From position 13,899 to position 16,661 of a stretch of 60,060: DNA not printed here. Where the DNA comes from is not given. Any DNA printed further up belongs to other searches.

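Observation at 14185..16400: Processive GT2 (cellulose/chitin/hyaluronan-synthase-type) signature with its own TM bundle inside the downstream giant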

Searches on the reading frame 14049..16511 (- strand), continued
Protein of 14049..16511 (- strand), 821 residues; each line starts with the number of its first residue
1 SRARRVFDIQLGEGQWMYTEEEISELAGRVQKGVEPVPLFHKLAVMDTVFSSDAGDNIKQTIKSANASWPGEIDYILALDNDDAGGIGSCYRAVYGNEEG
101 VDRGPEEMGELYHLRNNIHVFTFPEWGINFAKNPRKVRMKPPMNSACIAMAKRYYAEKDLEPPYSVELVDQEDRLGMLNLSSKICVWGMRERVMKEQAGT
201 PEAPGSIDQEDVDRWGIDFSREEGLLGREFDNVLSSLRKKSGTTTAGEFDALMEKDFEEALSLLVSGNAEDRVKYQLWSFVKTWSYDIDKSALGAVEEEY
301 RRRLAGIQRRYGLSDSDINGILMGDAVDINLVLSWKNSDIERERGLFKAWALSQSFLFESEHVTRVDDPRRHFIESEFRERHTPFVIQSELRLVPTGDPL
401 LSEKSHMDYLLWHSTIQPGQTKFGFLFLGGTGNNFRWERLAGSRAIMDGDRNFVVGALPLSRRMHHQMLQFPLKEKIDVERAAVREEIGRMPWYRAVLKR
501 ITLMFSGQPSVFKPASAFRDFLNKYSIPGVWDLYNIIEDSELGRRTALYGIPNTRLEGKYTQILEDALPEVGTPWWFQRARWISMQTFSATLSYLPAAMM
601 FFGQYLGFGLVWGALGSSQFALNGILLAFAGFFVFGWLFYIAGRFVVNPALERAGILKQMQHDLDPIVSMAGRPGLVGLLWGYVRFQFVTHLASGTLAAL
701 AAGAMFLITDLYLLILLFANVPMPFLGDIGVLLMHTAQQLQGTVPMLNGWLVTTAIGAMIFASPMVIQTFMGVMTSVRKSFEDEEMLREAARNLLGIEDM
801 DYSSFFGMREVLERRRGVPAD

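Call 58: search_protein_families(library=ncbifam, proteins=[P0033, P0034, P0036, P0037, P0038, P0039, P0040, P0035], max_evalue=0.00001)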
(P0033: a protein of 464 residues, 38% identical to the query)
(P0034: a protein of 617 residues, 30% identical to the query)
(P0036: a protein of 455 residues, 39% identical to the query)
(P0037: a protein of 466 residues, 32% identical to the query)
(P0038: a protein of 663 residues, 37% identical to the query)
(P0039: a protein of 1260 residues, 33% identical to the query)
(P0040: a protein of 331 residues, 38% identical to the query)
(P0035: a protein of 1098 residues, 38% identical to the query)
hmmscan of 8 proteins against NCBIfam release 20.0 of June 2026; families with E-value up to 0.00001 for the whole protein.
P0033 (464 aa): 8 families
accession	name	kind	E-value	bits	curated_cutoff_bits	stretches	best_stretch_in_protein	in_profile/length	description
TIGR03937.1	PgaC_IcaA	equivalog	1.3e-21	77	422.3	1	73-404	26-349/407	poly-beta-1,6-N-acetyl-D-glucosamine synthase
TIGR03030.1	CelA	equivalog_domain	8.4e-17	60.4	699.1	1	168-401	220-452/714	UDP-forming cellulose synthase catalytic subunit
NF008558.0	PRK11498.1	equivalog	8.5e-14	50.4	992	1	64-370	245-541/872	UDP-forming cellulose synthase catalytic subunit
TIGR03111.1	glyc2_xrt_Gpos1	hypoth_equivalog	1.7e-09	37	363.95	1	85-424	41-393/439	TIGR03111 family XrtG-associated glycosyltransferase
NF053846.1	glyco_with_XrtP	equivalog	2.8e-08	32.9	520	1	250-403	221-377/440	XrtP-associated glycosyltransferase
NF011305.0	PRK14716.1-3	equivalog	1.4e-07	31.1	409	1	77-294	40-266/486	glycosyl transferase family protein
NF011307.0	PRK14716.1-5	equivalog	2.9e-06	26.5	431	0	96-321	65-310/464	glycosyl transferase family protein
NF041865.1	EpsU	equivalog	5.1e-06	25.8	700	1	94-328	40-271/394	exopolysaccharide biosynthesis GT2 family glycosyltransferase EpsU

P0034 (617 aa): 2 families
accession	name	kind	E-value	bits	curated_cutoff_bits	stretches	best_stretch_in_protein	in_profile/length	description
TIGR03030.1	CelA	equivalog_domain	7.9e-14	50.6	699.1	1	226-469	121-381/714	UDP-forming cellulose synthase catalytic subunit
NF008558.0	PRK11498.1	equivalog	5.3e-12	44.5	992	1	227-510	264-548/872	UDP-forming cellulose synthase catalytic subunit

P0036 (455 aa): 4 families
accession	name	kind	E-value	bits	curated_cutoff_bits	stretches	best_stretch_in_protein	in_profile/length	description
TIGR03111.1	glyc2_xrt_Gpos1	hypoth_equivalog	2.2e-17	63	363.95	1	59-441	10-411/439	TIGR03111 family XrtG-associated glycosyltransferase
TIGR03937.1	PgaC_IcaA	equivalog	8.1e-15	54.7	422.3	1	53-402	2-348/407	poly-beta-1,6-N-acetyl-D-glucosamine synthase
TIGR03030.1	CelA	equivalog_domain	3.2e-12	45.3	699.1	0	269-408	319-461/714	UDP-forming cellulose synthase catalytic subunit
NF008558.0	PRK11498.1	equivalog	2e-07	29.3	992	1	83-369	259-547/872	UDP-forming cellulose synthase catalytic subunit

P0037 (466 aa): 4 families
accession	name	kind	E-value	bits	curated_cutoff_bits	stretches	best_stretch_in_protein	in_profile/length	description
TIGR03937.1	PgaC_IcaA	equivalog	4.3e-19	68.8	422.3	1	71-400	31-360/407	poly-beta-1,6-N-acetyl-D-glucosamine synthase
TIGR03030.1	CelA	equivalog_domain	9.8e-14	50.3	699.1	1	17-369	64-431/714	UDP-forming cellulose synthase catalytic subunit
NF008558.0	PRK11498.1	equivalog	5.5e-13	47.7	992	1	80-373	268-565/872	UDP-forming cellulose synthase catalytic subunit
TIGR03111.1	glyc2_xrt_Gpos1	hypoth_equivalog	2.2e-08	33.3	363.95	1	60-450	22-416/439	TIGR03111 family XrtG-associated glycosyltransferase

P0038 (663 aa): 21 families
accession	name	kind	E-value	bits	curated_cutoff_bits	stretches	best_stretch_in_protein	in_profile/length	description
TIGR03937.1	PgaC_IcaA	equivalog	2.7e-31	109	422.3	2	422-518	46-139/407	poly-beta-1,6-N-acetyl-D-glucosamine synthase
NF041875.1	EPS_EpsD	equivalog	2.3e-22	79.8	370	2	423-518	1-93/325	exopolysaccharide biosynthesis glycosyltransferase EpsD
TIGR03965.1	mycofact_glyco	equivalog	7.6e-21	74.5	280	2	14-227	91-301/467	mycofactocin biosynthesis glycosyltransferase MftF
NF007986.1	PRK10714.1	equivalog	2e-18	66.5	529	1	423-595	8-183/316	undecaprenyl-phosphate 4-deoxy-4-formamido-L-arabinose transferase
NF047588.1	GlcsyltransPgfSStrep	equivalog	2.5e-17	63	500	1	422-578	2-160/308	glycosyltransferase PgfS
TIGR04283.1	glyco_like_mftF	equivalog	5.2e-14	52.4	182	1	423-529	1-97/221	TIGR04283 family arsenosugar biosynthesis glycosyltransferase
NF007482.0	PRK10073.1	equivalog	3.4e-13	49.3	423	1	422-517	7-98/334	glycosyltransferase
NF047683.1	TeichurnBiosyTuaG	equivalog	4.1e-12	46.3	400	1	423-523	8-105/252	teichuronic acid biosynthesis protein TuaG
NF041865.1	EpsU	equivalog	7.9e-12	44.9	700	1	5-271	47-303/394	exopolysaccharide biosynthesis GT2 family glycosyltransferase EpsU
NF041391.1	DPhHxTase_Halo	equivalog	2.2e-11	43.2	375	1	429-621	3-188/213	dolichyl-phosphate hexose transferase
NF058614.1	PPMAGASynPpgS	equivalog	3.2e-11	43.1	370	1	425-545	4-119/226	polyprenyl-phospho-N-acetylgalactosaminyl synthase PpgS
TIGR03030.1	CelA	equivalog_domain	3.8e-11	41.7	699.1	1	21-232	156-383/714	UDP-forming cellulose synthase catalytic subunit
NF053846.1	glyco_with_XrtP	equivalog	7.6e-11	41.3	520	1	123-361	191-435/440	XrtP-associated glycosyltransferase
NF010496.0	PRK13915.1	equivalog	8.2e-11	41.5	262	1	403-514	13-126/307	glucosyl-3-phosphoglycerate synthase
TIGR03111.1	glyc2_xrt_Gpos1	hypoth_equivalog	1.1e-10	40.9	363.95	0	16-244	68-304/439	TIGR03111 family XrtG-associated glycosyltransferase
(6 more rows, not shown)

P0039 (1260 aa): 7 families
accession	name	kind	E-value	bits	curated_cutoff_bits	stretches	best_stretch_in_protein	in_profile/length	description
NF041865.1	EpsU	equivalog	9.7e-17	61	700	1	66-374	9-304/394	exopolysaccharide biosynthesis GT2 family glycosyltransferase EpsU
TIGR03965.1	mycofact_glyco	equivalog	5.8e-13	48.5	280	1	93-347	72-323/467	mycofactocin biosynthesis glycosyltransferase MftF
TIGR03937.1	PgaC_IcaA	equivalog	9.3e-13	47.9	422.3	0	67-190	17-137/407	poly-beta-1,6-N-acetyl-D-glucosamine synthase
TIGR03030.1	CelA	equivalog_domain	3.5e-12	45.2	699.1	1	68-404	103-455/714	UDP-forming cellulose synthase catalytic subunit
TIGR03111.1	glyc2_xrt_Gpos1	hypoth_equivalog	9e-10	37.9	363.95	1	75-341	29-303/439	TIGR03111 family XrtG-associated glycosyltransferase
NF041875.1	EPS_EpsD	equivalog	3.1e-09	36.7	370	1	100-316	4-219/325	exopolysaccharide biosynthesis glycosyltransferase EpsD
TIGR04283.1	glyco_like_mftF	equivalog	3.3e-06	26.9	182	1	99-301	3-181/221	TIGR04283 family arsenosugar biosynthesis glycosyltransferase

P0040 (331 aa): 4 families
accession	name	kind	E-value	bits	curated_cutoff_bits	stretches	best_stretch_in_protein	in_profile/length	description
NF053846.1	glyco_with_XrtP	equivalog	6.1e-13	48.2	520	1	53-324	137-435/440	XrtP-associated glycosyltransferase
NF041865.1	EpsU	equivalog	3e-11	42.9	700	1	37-202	110-273/394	exopolysaccharide biosynthesis GT2 family glycosyltransferase EpsU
TIGR03030.1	CelA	equivalog_domain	1e-08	33.7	699.1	1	41-201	220-384/714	UDP-forming cellulose synthase catalytic subunit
TIGR03937.1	PgaC_IcaA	equivalog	1e-05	24.7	422.3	0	126-243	201-317/407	poly-beta-1,6-N-acetyl-D-glucosamine synthase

P0035 (1098 aa): 6 families
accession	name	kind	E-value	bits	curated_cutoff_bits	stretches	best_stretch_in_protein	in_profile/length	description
TIGR03030.1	CelA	equivalog_domain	4.1e-22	78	699.1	1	82-418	87-443/714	UDP-forming cellulose synthase catalytic subunit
TIGR03937.1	PgaC_IcaA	equivalog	1.1e-17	64.1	422.3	1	86-479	2-390/407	poly-beta-1,6-N-acetyl-D-glucosamine synthase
TIGR03111.1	glyc2_xrt_Gpos1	hypoth_equivalog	9e-14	51.1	363.95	1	90-488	10-416/439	TIGR03111 family XrtG-associated glycosyltransferase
NF041865.1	EpsU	equivalog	1.7e-09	37.2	700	1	124-360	34-267/394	exopolysaccharide biosynthesis GT2 family glycosyltransferase EpsU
TIGR03965.1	mycofact_glyco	equivalog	1.2e-08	34.2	280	1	105-382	51-321/467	mycofactocin biosynthesis glycosyltransferase MftF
NF053846.1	glyco_with_XrtP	equivalog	1.7e-06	27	520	1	282-490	217-436/440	XrtP-associated glycosyltransferase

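Call 69: predict_structure(alignment_id=A4)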
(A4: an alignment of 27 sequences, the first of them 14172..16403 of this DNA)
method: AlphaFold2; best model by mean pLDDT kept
length: 744 residues; sequences in the alignment: 27
mean_pLDDT: 87.3   pTM: 0.88
mean pLDDT of the five models: 87.3, 85.2, 84.4, 84.2, 83.7
residues with pLDDT >= 90: 430; 70-90: 245; 50-70: 51; < 50: 18
segments of 3 or more residues with pLDDT < 50: 90-98, 710-717
pLDDT, mean of each block of 10 residues (from residue 1): 83 91 95 95 90 96 92 94 82 49 82 94 94 91 94 91 69 89 94 97 97 97 95 97 97 88 95 94 76 91 96 92 90 96 95 84 72 85 85 86 94 89 94 95 94 97 95 93 96 80 80 92 87 77 71 87 92 84 82 93 97 93 92 90 93 81 72 74 84 86 69 49 64 80 76
secondary structure, 60 per line:
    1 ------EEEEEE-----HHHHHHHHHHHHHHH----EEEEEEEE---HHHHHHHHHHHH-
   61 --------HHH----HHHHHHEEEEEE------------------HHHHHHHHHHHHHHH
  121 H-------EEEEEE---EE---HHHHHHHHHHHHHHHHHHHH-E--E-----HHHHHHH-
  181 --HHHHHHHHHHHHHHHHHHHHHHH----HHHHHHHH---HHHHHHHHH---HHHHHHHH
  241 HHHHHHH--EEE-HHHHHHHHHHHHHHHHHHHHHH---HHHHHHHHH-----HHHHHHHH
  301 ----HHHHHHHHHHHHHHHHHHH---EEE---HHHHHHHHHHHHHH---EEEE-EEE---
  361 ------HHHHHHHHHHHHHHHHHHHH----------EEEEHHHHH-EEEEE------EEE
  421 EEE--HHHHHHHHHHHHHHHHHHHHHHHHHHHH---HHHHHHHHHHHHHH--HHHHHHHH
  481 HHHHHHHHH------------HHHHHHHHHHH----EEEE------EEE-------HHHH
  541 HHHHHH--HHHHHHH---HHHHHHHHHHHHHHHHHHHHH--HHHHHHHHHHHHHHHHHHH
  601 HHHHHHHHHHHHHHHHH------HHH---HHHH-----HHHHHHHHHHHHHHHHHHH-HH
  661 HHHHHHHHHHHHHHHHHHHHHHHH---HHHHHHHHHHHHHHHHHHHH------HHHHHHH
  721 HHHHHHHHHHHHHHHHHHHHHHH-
elements in order (helices of 4 or more, strands of 3 or more residues): E7-12 H18-32 E37-44 H48-59 H76-81 E82-87 H106-121 E129-134 H143-162 H173-179 H183-205 H210-217 H221-229 H233-247 E250-252 H254-275 H279-287 H293-300 H305-323 E327-329 H333-346 E350-353 E355-357 H367-386 E397-400 H401-405 E407-411 E418-423 H426-453 H457-470 H473-489 H502-512 E517-520 E527-529 H537-546 H549-555 H559-579 H582-617 H630-633 H639-657 H659-684 H688-707 H714-743

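Call 71: fold_search(model_id=the predicted structure, library=pdb)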
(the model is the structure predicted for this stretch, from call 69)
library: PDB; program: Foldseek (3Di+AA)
matches with E <= 10: 323; with E <= 0.001: 0
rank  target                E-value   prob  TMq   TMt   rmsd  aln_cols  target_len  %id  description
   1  8vht_A                4.8e-02  0.69  0.17  0.19  17.8       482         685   14  Cryo EM structure of a soybean CesA3 homotrimer (released 2025-01-15)
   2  1h7l                  5.5e-02  1.00  0.14  0.40   3.5       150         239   10  dTDP-MAGNESIUM COMPLEX OF SPSA FROM BACILLUS SUBTILIS (released 2001-12-13)
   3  5hea_A                7.1e-02  1.00  0.12  0.28   4.8       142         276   13  CgT structure in hexamer (released 2016-08-31)
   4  1qg8                  8.1e-02  1.00  0.14  0.39   3.7       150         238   10  NATIVE (MAGNESIUM-CONTAINING) SPSA FROM BACILLUS SUBTILIS (released 2000-04-21)
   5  1ss9                  8.8e-02  0.99  0.11  0.25   6.3       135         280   16  Crystal Structural Analysis of Active Site Mutant Q189E of LgtC (released 2004-09-21)
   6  1g9r                  9.6e-02  0.96  0.12  0.27  10.2       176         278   15  CRYSTAL STRUCTURE OF GALACTOSYLTRANSFERASE LGTC IN COMPLEX WITH MN AND UDP-2F-GALACTOSE (released 2001-02-14)
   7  8vi0_B                1.1e-01  0.44  0.16  0.17  20.1       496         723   10  Cryo EM structure of a soybean CesA6 homotrimer (released 2025-01-15)
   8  9b8v_E                1.2e-01  0.95  0.22  0.19  17.6       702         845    8  AlphaFold2 informed cryo-EM model of the E. coli cellulose synthase BcsAG3B6 complex (released 2025-02-19)
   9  1h7q                  1.4e-01  1.00  0.13  0.37   4.2       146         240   10  dTDP-MANGANESE COMPLEX OF SPSA FROM BACILLUS SUBTILIS (released 2001-12-13)
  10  8smn_A                1.4e-01  0.51  0.13  0.19  19.4       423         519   12  Xenopus laevis hyaluronan synthase 1, nascent HA polymer bound state (released 2024-05-01)
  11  8vi0_A                1.5e-01  0.47  0.17  0.17  18.8       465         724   11  Cryo EM structure of a soybean CesA6 homotrimer (released 2025-01-15)
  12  6h2n_C                1.8e-01  1.00  0.13  0.30   4.2       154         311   12  TarP-UDP-GlcNAc-Mg (released 2018-09-26)
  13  8z0o_B                1.9e-01  0.44  0.15  0.15  24.4       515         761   10  Cryo-EM structure of chitin synthase (released 2024-12-04)
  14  9dyt_A                2.0e-01  0.97  0.11  0.17   6.1       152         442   10  Acanthamoeba Polyphaga Mimivirus R699 (released 2025-06-11)
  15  8g2j_D                2.2e-01  0.28  0.15  0.15  21.1       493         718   12  Hybrid aspen cellulose synthase-8 bound to UDP-glucose (released 2023-03-01)
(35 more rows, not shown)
